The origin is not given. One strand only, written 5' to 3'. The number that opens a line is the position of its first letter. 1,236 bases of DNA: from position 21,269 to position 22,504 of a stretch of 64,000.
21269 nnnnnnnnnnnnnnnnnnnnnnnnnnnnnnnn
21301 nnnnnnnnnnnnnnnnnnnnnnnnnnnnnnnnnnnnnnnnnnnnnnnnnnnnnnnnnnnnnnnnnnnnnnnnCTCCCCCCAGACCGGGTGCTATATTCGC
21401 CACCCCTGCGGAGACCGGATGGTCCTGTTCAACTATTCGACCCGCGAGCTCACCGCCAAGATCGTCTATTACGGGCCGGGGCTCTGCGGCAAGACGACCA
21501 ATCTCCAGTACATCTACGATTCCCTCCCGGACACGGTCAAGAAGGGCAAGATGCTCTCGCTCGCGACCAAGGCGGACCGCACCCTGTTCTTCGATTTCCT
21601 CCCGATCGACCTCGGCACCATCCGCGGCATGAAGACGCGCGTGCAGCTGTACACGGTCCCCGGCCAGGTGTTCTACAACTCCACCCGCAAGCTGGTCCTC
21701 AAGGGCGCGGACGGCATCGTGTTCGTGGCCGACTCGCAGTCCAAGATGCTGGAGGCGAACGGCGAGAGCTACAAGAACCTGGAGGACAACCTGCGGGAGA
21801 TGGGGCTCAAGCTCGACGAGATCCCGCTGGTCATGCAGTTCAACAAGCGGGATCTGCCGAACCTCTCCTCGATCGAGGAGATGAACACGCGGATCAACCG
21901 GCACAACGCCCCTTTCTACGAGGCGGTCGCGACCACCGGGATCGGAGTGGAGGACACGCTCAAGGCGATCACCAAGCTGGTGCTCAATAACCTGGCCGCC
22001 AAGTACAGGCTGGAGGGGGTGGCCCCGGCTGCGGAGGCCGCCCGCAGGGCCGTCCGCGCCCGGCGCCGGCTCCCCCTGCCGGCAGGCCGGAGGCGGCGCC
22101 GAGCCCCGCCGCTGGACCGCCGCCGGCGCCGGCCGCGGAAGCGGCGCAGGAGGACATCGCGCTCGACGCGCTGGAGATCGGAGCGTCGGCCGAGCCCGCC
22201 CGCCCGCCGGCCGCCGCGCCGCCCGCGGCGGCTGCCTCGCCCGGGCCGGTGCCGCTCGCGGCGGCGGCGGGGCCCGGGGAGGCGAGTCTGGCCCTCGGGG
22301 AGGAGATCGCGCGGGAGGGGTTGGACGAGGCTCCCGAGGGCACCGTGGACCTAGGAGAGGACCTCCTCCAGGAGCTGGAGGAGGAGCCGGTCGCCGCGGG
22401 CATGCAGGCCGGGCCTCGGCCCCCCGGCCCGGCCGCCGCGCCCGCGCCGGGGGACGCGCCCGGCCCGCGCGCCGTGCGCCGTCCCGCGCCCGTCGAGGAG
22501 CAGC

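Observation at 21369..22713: MglA-like GTPase with frame anomaly and possible acidic C-terminal extension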

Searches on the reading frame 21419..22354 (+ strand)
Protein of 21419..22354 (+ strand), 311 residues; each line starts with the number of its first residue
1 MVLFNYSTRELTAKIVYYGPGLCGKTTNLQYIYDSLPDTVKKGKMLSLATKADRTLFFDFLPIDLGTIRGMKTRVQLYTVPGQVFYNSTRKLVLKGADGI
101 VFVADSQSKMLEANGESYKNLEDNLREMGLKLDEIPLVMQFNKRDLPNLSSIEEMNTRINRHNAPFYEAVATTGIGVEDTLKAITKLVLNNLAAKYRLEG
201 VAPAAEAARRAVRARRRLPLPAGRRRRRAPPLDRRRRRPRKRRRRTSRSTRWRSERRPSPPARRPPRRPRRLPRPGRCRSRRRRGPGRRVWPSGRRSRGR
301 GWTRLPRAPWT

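Call 7: search_protein_families(library=pfam, proteins=[window:21419-22354:+], max_evalue=0.1)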
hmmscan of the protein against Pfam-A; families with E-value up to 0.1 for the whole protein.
window:21419-22354:+ (311 aa): 5 families
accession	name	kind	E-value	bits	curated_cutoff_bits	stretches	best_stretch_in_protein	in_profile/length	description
PF00071.28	Ras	-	4.4e-07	30.1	21.6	1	51-188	27-160/162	Ras family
PF00025.27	Arf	-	0.00047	20.1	22.3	1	71-163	56-144/174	ADP-ribosylation factor family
PF19993.5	DO-GTPase2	-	0.0061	16.7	27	1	88-160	110-189/226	Double-GTPase 2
PF00009.33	GTP_EFTU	-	0.017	15.2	26.5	1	70-188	66-186/188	Elongation factor Tu GTP binding domain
PF08477.19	Roc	-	0.037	14.7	27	1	14-145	1-119/119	Ras of Complex, Roc, domain of DAPkinase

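Call 9: find_homologous_proteins(query=window:21419-22354:+)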
Query window:21419-22354:+ (311 aa): 7996 proteins with E <= 0.001 among 8000 candidates; the best 120 are listed.
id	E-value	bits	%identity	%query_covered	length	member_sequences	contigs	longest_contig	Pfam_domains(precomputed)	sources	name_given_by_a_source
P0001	4.3e-126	439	92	65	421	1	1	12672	PF00071.29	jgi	jgi:signal recognition particle receptor subunit beta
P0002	3.0e-124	432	72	95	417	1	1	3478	PF00071.29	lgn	-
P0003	1.2e-123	430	91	67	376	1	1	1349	PF00071.29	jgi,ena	-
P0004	3.1e-123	429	75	86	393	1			PF00071.29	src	-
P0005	4.5e-123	429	74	90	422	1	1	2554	PF00071.29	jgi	jgi:mutual gliding-motility protein MglA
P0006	1.8e-122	427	93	66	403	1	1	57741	PF00071.29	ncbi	-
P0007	3.0e-122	426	93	66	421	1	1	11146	PF00071.29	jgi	jgi:signal recognition particle receptor subunit beta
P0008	5.4e-122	425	84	75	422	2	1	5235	PF00071.29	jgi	-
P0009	8.0e-122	425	91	67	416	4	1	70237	PF00071.29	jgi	-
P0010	1.1e-121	424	90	64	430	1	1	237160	PF00071.29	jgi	jgi:signal recognition particle receptor subunit beta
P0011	6.8e-121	421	90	66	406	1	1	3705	PF00071.29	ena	-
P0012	7.8e-121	421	85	71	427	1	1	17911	PF00071.29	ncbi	-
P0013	8.3e-121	421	92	64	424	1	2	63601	PF00071.29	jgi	jgi:signal recognition particle receptor subunit beta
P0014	1.2e-120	421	92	66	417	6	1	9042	PF00071.29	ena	-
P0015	1.6e-120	420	91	64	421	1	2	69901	PF00071.29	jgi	jgi:signal recognition particle receptor subunit beta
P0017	2.7e-120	419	91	66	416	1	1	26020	PF00071.29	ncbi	-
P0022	1.3e-119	417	91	64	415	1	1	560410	PF00071.29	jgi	jgi:hypothetical protein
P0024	1.6e-119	417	87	66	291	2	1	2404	PF00071.29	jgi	-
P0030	1.3e-118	414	91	64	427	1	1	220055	PF00071.29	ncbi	-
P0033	1.8e-118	414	84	72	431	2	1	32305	PF00071.29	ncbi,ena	-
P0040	7.4e-118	412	89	64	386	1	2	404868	PF00071.29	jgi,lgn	jgi:signal recognition particle receptor subunit beta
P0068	1.8e-116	407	88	64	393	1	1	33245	PF00071.29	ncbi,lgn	-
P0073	2.9e-116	406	80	75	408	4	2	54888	PF00071.29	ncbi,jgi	jgi:hypothetical protein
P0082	7.2e-116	405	88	68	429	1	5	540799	PF00071.29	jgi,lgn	jgi:signal recognition particle receptor subunit beta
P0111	6.3e-114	399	90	67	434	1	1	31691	PF00071.29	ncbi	-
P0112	1.2e-113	398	90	65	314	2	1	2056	PF00071.29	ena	-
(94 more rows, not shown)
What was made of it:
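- Tried and rejected: BLAST coverage of 86-95% for P0002, P0004 and P0005 in call 9.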

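Call 12: find_encoding_contigs(protein=window:21419-22354:+, flank=10000, max_places=6)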
Protein window:21419-22354:+ (311 aa): no gene with exactly this product is on record in the collection.
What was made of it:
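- Tried and rejected: It is not on record (call 12).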

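Call 13: find_encoding_contigs(protein=P0006, flank=10000, max_places=3)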
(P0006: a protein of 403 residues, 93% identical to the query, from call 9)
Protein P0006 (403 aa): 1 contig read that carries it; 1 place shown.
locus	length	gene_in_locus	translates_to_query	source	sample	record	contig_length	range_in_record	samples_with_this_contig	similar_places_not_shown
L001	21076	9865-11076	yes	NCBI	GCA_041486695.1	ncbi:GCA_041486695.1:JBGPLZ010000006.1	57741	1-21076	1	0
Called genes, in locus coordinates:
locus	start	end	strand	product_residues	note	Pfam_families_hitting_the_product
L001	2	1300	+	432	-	?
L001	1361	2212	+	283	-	PF02749:QRPTase_N, PF01729:QRPTase_C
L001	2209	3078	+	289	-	PF03099:BPL_LplA_LipB, PF02237:BPL_C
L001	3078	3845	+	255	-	PF03309:Pan_kinase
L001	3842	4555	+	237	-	-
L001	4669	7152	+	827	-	PF13567:DUF4131, PF03772:Competence, PF00753:Lactamase_B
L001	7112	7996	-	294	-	PF02163:Peptidase_M50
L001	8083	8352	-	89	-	PF00216:Bac_DNA_binding, PF18291:HU-HIG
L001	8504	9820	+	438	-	PF00009:GTP_EFTU, PF01926:MMR_HSR1, PF02421:FeoB_N, PF04548:AIG1 (weak), PF01926:MMR_HSR1, PF02421:FeoB_N, PF00009:GTP_EFTU, PF14714:KH_dom-like, +5 more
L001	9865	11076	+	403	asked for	PF00071:Ras (weak)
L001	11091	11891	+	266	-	PF02517:Rce1-like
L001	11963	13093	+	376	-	-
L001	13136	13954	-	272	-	PF01871:AMMECR1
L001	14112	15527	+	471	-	PF03951:Gln-synt_N, PF00120:Gln-synt_C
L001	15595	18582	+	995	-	PF03710:GlnE, PF08335:GlnD_UR_UTase, PF03710:GlnE, PF08335:GlnD_UR_UTase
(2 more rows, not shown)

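Call 29: predict_structure(alignment_id=A1)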
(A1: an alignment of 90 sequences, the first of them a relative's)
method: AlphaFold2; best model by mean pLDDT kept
length: 403 residues; sequences in the alignment: 90
mean_pLDDT: 52.5   pTM: 0.25
mean pLDDT of the five models: 52.5, 51.9, 47.7, 47.2, 44.2
residues with pLDDT >= 90: 26; 70-90: 22; 50-70: 141; < 50: 214
segments of 3 or more residues with pLDDT < 50: 4-8, 11-13, 16-28, 44-60, 75-115, 135-150, 196-217, 233-236, 238-244, 252-255, 260-266, 273-277, 280-283, 302-305, 307-310, 312-314, 316-318, 328-334, 353-359
pLDDT, mean of each block of 10 residues (from residue 1): 44 46 45 56 46 42 58 49 33 35 35 49 59 45 41 52 56 53 54 50 40 45 50 46 50 48 47 50 51 55 46 47 49 53 69 48 77 91 92 93 79
secondary structure, 60 per line:
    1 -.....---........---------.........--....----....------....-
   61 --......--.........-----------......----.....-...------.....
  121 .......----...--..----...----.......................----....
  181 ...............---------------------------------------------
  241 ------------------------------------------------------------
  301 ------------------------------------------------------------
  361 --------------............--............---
elements in order: E2-6 E10-17 H27-35 H38-41 E46-49 E56-59 E63-68 E71-79 E91-96 E101-105 H116-127 H150-172 H177-195 E375-386 E389-400
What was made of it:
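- Tried and rejected: It gave a poor G domain (pTM 0.25; call 29).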

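Call 35: find_encoding_contigs(protein=P0022, flank=10000, max_places=1)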
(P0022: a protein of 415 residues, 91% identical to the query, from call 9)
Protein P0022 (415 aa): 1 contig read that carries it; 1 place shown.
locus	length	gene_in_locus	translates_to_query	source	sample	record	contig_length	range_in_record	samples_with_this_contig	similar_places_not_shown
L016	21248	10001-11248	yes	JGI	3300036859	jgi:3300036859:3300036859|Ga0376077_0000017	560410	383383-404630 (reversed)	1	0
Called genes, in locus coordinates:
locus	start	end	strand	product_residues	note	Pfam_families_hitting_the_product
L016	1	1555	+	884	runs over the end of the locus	PF00133:tRNA-synt_1, PF09334:tRNA-synt_1g, PF13603:tRNA-synt_1_2, PF09334:tRNA-synt_1g (weak), PF08264:Anticodon_1, PF10458:Val_tRNA-synt_C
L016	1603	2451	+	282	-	PF02749:QRPTase_N, PF01729:QRPTase_C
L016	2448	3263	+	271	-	PF03099:BPL_LplA_LipB, PF16917:BPL_LplA_LipB_2 (weak), PF02237:BPL_C (weak)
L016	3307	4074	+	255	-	PF03309:Pan_kinase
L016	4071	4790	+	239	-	-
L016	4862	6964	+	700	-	PF13567:DUF4131, PF03772:Competence, PF00753:Lactamase_B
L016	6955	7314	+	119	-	-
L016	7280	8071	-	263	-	PF02163:Peptidase_M50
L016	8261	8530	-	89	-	PF00216:Bac_DNA_binding, PF18291:HU-HIG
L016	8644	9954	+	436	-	PF00009:GTP_EFTU (weak), PF00350:Dynamin_N (faint), PF01926:MMR_HSR1, PF02421:FeoB_N, PF01926:MMR_HSR1, PF02421:FeoB_N, PF00009:GTP_EFTU, PF14714:KH_dom-like, +4 more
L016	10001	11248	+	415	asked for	PF00071:Ras (weak)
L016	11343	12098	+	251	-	PF02517:Rce1-like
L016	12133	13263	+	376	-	-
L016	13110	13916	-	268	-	PF01871:AMMECR1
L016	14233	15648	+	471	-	PF03951:Gln-synt_N, PF00120:Gln-synt_C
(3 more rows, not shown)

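Call 36: find_encoding_contigs(protein=P0082, flank=10000, max_places=1)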
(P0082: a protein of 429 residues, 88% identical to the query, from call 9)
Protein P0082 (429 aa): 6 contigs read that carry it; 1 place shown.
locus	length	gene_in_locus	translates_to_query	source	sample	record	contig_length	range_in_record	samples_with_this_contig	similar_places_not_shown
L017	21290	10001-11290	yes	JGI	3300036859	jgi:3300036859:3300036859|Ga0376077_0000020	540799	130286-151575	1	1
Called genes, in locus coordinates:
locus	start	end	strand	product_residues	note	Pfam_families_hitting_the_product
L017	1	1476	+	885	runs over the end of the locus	PF00133:tRNA-synt_1, PF09334:tRNA-synt_1g, PF13603:tRNA-synt_1_2, PF09334:tRNA-synt_1g (weak), PF08264:Anticodon_1, PF10458:Val_tRNA-synt_C (weak)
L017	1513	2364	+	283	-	PF02749:QRPTase_N, PF01729:QRPTase_C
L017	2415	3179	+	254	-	PF03099:BPL_LplA_LipB, PF02237:BPL_C (faint)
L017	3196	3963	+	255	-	PF03309:Pan_kinase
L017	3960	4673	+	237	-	-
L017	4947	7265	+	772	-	PF13567:DUF4131, PF03772:Competence, PF00753:Lactamase_B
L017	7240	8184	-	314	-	PF02163:Peptidase_M50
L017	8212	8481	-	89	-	PF00216:Bac_DNA_binding, PF18291:HU-HIG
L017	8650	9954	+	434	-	PF00009:GTP_EFTU, PF00350:Dynamin_N (faint), PF01926:MMR_HSR1, PF02421:FeoB_N, PF01926:MMR_HSR1, PF02421:FeoB_N, PF00009:GTP_EFTU, PF14714:KH_dom-like, +3 more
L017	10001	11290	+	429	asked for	PF00071:Ras (weak)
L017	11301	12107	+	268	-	PF02517:Rce1-like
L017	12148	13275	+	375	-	-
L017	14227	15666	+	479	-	PF03951:Gln-synt_N, PF00120:Gln-synt_C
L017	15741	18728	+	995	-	PF03710:GlnE, PF08335:GlnD_UR_UTase, PF10335:DUF294_C (faint), PF03710:GlnE, PF08335:GlnD_UR_UTase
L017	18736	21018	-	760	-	PF01551:Peptidase_M23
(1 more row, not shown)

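Call 37: find_encoding_contigs(protein=P0040, flank=10000, max_places=1)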
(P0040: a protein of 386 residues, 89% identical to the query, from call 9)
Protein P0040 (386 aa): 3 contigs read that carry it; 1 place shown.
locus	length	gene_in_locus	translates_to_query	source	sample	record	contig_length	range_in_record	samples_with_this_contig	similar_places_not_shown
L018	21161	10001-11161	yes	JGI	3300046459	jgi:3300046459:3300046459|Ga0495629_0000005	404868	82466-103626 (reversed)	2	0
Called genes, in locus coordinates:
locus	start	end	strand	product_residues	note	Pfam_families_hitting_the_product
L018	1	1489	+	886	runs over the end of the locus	PF00133:tRNA-synt_1, PF09334:tRNA-synt_1g, PF13603:tRNA-synt_1_2, PF09334:tRNA-synt_1g (weak), PF08264:Anticodon_1, PF10458:Val_tRNA-synt_C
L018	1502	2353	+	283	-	PF02749:QRPTase_N, PF01729:QRPTase_C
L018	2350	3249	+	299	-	PF03099:BPL_LplA_LipB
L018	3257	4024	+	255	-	PF03309:Pan_kinase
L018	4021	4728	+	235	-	-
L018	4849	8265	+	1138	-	PF13567:DUF4131, PF03772:Competence, PF00753:Lactamase_B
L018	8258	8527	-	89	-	PF00216:Bac_DNA_binding, PF18291:HU-HIG (weak)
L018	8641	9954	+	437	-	PF00009:GTP_EFTU (weak), PF01926:MMR_HSR1, PF02421:FeoB_N, PF04548:AIG1 (weak), PF01926:MMR_HSR1, PF02421:FeoB_N, PF00009:GTP_EFTU, PF14714:KH_dom-like, +4 more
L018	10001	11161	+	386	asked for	PF00071:Ras (weak)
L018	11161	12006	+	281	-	PF02517:Rce1-like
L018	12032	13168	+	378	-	-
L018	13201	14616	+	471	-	PF03951:Gln-synt_N, PF00120:Gln-synt_C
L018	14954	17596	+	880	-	PF03710:GlnE, PF08335:GlnD_UR_UTase, PF03710:GlnE, PF08335:GlnD_UR_UTase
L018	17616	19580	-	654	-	PF01551:Peptidase_M23 (weak)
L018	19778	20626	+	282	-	PF00027:cNMP_binding, PF16697:Yop-YscD_cpl (weak), PF00498:FHA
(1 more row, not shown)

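Call 43: search_protein_families(library=ncbifam, proteins=[P0006], max_evalue=0.01)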
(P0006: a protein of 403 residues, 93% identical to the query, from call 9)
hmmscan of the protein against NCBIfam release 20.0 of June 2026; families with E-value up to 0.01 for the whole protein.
P0006 (403 aa): 1 family
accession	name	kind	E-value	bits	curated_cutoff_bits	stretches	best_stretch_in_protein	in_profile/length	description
TIGR00231.1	small_GTP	domain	4.7e-07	29.7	42.5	1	13-184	4-162/164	GTP-binding protein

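Call 65: predict_structure(alignment_id=A5)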
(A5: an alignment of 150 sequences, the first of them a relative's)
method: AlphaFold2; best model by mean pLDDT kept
length: 403 residues; sequences in the alignment: 150
mean_pLDDT: 64.6   pTM: 0.51
mean pLDDT of the five models: 64.6, 58.2, 58.2, 57.9, 57.7
residues with pLDDT >= 90: 36; 70-90: 157; 50-70: 70; < 50: 140
segments of 3 or more residues with pLDDT < 50: 50-57, 85-90, 198-203, 212-229, 231-233, 238-268, 278-285, 299-318, 320-335, 350-360
pLDDT, mean of each block of 10 residues (from residue 1): 76 85 60 75 60 49 76 82 52 75 86 86 86 90 72 82 85 79 86 66 47 43 43 48 41 36 43 47 49 52 39 37 39 52 61 41 77 92 91 92 81
secondary structure, 60 per line:
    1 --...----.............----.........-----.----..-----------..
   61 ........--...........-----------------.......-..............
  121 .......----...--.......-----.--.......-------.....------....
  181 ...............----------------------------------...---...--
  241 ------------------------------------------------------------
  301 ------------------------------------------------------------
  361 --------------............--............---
elements in order: E3-5 E10-19 H27-35 E59-68 E71-81 E99-105 H108-127 E137-143 H152-158 E166-170 H177-195 E375-386 E389-400
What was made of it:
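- Closest known: Asp/Glu-rich C-terminal helix of MglB and Glu-rich RomR-C. Different: No binding was shown or confidently predicted (calls 29, 65).
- AlphaFold2 gave low confidence for the linker and motifs (pLDDT 36-61), and I could not inspect contacts between tail and G domain (calls 29, 65).
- Tried and rejected: Adding 60 Myxococcota MglAs improved the G domain (pTM 0.51; call 65), but the tail stayed at low confidence.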

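Call 67: list_cluster_members(proteins=[P0006, P0030, P0017, P0111, P0068, P0073, P0033, P0268])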
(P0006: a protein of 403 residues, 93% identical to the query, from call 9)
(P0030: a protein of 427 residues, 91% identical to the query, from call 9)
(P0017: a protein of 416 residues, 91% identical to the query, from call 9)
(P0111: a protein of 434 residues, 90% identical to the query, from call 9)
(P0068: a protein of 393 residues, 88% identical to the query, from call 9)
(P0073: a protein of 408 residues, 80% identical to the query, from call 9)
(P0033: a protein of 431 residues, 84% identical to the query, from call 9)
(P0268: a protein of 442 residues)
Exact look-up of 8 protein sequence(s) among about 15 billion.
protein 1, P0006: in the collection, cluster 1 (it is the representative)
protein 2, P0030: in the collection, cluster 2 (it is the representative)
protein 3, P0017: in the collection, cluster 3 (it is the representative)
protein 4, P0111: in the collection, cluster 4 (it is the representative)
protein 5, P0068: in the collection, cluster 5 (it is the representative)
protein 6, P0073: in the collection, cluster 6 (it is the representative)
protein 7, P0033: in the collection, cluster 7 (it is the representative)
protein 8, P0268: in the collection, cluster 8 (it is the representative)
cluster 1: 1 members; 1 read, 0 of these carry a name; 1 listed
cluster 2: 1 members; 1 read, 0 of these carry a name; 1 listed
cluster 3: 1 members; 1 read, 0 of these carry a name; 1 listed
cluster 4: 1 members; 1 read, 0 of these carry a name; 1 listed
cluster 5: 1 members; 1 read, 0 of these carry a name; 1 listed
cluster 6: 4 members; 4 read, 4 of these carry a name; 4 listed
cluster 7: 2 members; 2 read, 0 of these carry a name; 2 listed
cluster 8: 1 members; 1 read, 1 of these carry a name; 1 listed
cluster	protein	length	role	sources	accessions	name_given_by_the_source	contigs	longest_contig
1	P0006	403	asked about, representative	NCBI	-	-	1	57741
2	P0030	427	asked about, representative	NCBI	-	-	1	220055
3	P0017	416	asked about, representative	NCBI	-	-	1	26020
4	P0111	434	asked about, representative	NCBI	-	-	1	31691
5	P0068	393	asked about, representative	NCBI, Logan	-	-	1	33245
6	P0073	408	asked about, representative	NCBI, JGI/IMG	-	hypothetical protein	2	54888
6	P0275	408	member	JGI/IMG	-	hypothetical protein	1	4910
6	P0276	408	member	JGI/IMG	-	hypothetical protein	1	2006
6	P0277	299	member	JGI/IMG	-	hypothetical protein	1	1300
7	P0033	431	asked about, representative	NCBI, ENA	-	-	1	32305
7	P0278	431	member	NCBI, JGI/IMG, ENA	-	-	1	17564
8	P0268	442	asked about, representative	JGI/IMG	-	mutual gliding-motility protein MglA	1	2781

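Call 68: fold_search(model_id=the predicted structure, library=pdb)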
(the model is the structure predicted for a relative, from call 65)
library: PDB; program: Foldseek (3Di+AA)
matches with E <= 10: 1745; with E <= 0.001: 1434
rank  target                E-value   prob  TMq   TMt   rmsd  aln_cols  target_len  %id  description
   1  6izw_A                6.7e-24  1.00  0.44  0.89   2.4       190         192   64  Myxococcus xanthus MglA bound to GTP-gamma-S and MglB (released 2019-10-16)
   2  6h17                  7.5e-24  1.00  0.43  0.85   2.8       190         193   64  Myxococcus xanthus MglA bound to GTPgammaS (released 2019-11-27)
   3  6h5b_A                8.6e-24  1.00  0.43  0.88   2.3       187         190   64  Myxococcus xanthus MglA in complex with its GAP MglB and GTPgammaS (released 2019-11-27)
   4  5ymx_A                4.4e-23  1.00  0.43  0.82   2.8       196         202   57  Myxococcus xanthus MglA in GDP bound conformation (released 2018-10-24)
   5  6hjo_A                1.0e-22  1.00  0.42  0.85   2.9       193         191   58  Myxococcus xanthus MglA bound to GDP (released 2019-12-04)
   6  5ymx_B                2.0e-21  1.00  0.41  0.81   3.1       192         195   56  Myxococcus xanthus MglA in GDP bound conformation (released 2018-10-24)
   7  6hjh                  6.5e-21  1.00  0.42  0.86   2.8       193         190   58  Myxococcus xanthus MglA bound to GDP (released 2019-12-04)
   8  3t1t_D                1.1e-20  1.00  0.41  0.83   2.9       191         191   48  MglA bound to GDP in P1 tetrameric arrangement (released 2011-08-31)
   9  3t1o_A                3.2e-20  1.00  0.42  0.84   2.9       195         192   48  MglA bound to GDP (released 2011-08-31)
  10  3t1t_A                5.2e-20  1.00  0.42  0.84   2.9       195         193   48  MglA bound to GDP in P1 tetrameric arrangement (released 2011-08-31)
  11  3t1q_A                2.1e-19  1.00  0.40  0.88   2.4       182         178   52  MglA bound to GppNHp in complex with MglB (released 2011-08-31)
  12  3t1v_C                2.5e-19  1.00  0.42  0.84   2.7       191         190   48  MglA bound to GDP in P2(1) tetrameric arrangement (released 2011-08-31)
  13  3t1o_B                3.3e-19  1.00  0.41  0.84   2.8       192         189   47  MglA bound to GDP (released 2011-08-31)
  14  3t12_A                4.5e-19  1.00  0.40  0.87   2.5       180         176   52  MglA in complex with MglB in transition state (released 2011-08-31)
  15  9gtk_A                7.4e-10  1.00  0.35  0.73   5.8       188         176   19  KRAS in complex with DARPin 784_F5 (released 2025-06-25)
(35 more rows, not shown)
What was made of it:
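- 21419..22006 (+): MglA-type Ras-like G domain (aa 1-196). It has the P-loop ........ (21473-21496), Arg finger R54, G3 motif TVPGQ (21653-21667), NKRD (21842-21853), and an alpha5 helix with K182/K186 (21959-21985). The predicted fold of orthologue P0006 matches 6izw_A with TM 0.89 (calls 65, 68).
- On MglA family of prokaryotic Ras-like small GTPases (Group 1): In Foldseek, ranks 1-14 are all MglA, with TM up to 0.89 (call 68).
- Predicted fold TM 0.89 to 6izw_A (call 68).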

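Call 70: find_encoding_contigs(protein=P0024, flank=2500, max_places=2)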
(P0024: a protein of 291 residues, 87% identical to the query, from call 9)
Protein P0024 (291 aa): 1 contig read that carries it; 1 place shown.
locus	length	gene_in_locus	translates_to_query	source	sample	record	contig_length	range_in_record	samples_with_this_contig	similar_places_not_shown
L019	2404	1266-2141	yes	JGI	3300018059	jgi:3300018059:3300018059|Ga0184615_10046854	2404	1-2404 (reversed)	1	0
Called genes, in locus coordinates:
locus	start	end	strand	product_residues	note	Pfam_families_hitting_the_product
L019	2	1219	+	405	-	?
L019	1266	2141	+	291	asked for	PF00071:Ras (weak)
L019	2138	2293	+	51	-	-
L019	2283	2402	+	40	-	?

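Call 71: find_encoding_contigs(protein=P0112, flank=2500, max_places=2)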
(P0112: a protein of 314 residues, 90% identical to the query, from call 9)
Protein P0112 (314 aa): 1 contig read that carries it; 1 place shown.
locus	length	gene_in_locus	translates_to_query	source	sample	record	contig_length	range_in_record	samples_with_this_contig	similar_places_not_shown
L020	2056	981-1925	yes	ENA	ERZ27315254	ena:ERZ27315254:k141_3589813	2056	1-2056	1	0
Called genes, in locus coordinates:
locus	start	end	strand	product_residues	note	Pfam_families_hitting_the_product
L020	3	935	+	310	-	?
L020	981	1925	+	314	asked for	PF00071:Ras (weak)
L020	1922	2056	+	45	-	?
